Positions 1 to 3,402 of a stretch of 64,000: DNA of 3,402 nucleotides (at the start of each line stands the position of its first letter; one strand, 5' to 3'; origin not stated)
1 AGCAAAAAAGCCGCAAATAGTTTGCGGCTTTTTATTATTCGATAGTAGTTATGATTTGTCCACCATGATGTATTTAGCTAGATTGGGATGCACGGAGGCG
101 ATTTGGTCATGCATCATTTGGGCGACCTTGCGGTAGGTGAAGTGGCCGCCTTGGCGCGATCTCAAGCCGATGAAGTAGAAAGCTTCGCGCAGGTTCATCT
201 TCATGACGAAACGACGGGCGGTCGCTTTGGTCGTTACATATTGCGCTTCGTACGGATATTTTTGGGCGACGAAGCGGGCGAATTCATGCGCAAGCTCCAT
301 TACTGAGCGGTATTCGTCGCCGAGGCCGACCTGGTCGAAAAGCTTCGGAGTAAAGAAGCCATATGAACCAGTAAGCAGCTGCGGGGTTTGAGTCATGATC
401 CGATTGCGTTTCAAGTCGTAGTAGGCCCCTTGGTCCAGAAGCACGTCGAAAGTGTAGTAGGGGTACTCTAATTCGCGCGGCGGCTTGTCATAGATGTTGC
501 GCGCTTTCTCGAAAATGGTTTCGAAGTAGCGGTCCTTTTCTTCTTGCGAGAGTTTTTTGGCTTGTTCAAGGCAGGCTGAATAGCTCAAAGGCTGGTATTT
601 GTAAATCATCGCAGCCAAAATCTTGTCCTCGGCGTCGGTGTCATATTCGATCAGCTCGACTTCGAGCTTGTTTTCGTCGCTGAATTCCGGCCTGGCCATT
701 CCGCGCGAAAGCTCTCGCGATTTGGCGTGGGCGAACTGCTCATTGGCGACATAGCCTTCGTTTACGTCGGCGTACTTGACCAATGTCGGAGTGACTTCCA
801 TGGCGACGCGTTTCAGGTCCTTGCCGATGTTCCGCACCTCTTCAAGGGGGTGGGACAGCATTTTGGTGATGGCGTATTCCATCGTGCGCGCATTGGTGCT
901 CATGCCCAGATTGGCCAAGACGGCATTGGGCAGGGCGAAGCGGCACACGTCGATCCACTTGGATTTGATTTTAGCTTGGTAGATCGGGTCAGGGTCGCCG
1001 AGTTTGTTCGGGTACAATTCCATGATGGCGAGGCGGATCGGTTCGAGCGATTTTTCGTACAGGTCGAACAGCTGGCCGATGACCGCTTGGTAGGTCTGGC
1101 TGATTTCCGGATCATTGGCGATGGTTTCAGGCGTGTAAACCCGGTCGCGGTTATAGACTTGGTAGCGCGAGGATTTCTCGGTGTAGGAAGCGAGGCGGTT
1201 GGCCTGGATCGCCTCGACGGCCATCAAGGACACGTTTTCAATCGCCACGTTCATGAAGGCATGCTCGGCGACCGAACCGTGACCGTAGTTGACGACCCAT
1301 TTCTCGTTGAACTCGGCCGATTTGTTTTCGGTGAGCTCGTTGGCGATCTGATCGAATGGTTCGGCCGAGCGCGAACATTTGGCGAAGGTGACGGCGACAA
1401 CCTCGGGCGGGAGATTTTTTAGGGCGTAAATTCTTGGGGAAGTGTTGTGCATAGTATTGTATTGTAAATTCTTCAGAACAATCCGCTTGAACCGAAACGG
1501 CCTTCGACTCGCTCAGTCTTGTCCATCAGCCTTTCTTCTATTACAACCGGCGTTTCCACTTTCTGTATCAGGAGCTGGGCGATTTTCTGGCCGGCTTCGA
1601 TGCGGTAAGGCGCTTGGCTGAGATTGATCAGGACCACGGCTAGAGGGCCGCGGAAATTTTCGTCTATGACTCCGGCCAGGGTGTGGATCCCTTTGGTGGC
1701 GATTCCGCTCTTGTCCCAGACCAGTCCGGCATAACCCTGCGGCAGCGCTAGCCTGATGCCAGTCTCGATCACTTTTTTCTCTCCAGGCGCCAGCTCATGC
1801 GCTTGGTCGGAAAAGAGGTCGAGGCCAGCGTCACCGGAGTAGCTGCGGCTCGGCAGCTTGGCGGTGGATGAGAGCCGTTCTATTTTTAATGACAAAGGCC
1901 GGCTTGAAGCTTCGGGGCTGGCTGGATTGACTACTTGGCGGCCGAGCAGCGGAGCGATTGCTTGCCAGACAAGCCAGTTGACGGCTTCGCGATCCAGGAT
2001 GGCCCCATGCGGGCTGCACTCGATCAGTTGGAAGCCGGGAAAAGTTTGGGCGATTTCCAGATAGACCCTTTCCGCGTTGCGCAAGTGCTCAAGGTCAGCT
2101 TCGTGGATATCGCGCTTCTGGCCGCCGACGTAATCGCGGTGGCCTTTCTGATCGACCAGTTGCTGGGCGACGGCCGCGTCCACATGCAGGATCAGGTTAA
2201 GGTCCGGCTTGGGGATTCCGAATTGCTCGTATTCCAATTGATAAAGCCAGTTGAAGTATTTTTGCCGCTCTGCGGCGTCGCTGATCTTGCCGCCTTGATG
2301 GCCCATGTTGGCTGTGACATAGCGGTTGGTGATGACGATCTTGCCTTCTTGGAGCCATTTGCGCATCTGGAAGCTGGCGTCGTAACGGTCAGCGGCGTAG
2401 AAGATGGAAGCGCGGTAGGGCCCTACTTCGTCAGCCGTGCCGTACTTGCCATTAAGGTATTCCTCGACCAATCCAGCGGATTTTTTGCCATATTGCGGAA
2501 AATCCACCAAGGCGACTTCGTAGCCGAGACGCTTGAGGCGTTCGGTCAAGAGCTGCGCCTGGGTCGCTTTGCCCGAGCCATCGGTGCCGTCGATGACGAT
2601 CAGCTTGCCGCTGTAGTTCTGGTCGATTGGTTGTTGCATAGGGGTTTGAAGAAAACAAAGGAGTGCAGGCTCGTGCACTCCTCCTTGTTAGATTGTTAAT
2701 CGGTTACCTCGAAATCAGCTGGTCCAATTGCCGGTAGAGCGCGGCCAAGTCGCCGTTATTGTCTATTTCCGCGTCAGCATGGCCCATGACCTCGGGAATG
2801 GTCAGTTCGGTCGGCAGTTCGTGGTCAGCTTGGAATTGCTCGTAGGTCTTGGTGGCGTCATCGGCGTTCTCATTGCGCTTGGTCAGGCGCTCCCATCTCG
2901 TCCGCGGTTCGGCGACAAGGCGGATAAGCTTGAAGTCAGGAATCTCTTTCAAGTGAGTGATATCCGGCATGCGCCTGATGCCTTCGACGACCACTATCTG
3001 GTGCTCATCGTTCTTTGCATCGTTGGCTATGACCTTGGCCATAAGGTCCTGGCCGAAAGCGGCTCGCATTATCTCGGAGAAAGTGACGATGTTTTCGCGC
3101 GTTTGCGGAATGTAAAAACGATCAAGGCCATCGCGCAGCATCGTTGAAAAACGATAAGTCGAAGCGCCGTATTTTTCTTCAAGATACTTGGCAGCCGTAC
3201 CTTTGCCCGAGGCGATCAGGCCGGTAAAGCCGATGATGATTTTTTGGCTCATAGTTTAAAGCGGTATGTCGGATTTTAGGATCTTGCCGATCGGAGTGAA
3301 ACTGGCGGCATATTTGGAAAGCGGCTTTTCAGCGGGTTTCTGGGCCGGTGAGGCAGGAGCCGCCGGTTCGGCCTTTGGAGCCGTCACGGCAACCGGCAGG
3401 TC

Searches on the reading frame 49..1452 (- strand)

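Call 74: search_protein_families(library=pfam, max_evalue=0.00001, proteins=[window:49-1452:-])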
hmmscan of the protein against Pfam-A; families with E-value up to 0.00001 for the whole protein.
window:49-1452:- (467 aa): 1 family
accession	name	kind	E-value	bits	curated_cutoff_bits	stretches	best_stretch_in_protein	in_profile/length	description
PF02511.20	Thy1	-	1.3e-46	159.3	24.8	2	16-223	9-191/191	Thymidylate synthase complementing protein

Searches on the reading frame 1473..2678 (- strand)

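Call 74: search_protein_families(library=pfam, max_evalue=0.00001, proteins=[window:1473-2678:-])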
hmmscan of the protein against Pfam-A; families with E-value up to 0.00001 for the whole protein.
window:1473-2678:- (401 aa): 3 families
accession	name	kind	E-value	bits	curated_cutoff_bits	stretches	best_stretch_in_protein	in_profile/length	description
PF00692.24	dUTPase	-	3.7e-30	104.8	22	1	273-399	3-129/129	dUTPase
PF02223.23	Thymidylate_kin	-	2.1e-21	76.9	27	1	29-213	1-165/185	Thymidylate kinase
PF22769.1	DCD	-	3e-09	37.6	27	1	296-373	73-152/153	dCTP deaminase-like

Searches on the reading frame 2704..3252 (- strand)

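Call 77: search_protein_families(library=pfam, max_evalue=0.00001, proteins=[window:2704-3252:-])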
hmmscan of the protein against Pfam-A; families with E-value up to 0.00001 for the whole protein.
window:2704-3252:- (182 aa): 2 families
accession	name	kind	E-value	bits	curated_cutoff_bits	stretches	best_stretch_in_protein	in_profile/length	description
PF13238.12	AAA_18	-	1.5e-09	38.8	29.4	1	7-133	1-118/128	AAA domain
PF13207.12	AAA_17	-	1.4e-07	32.3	27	1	11-133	2-130/136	AAA domain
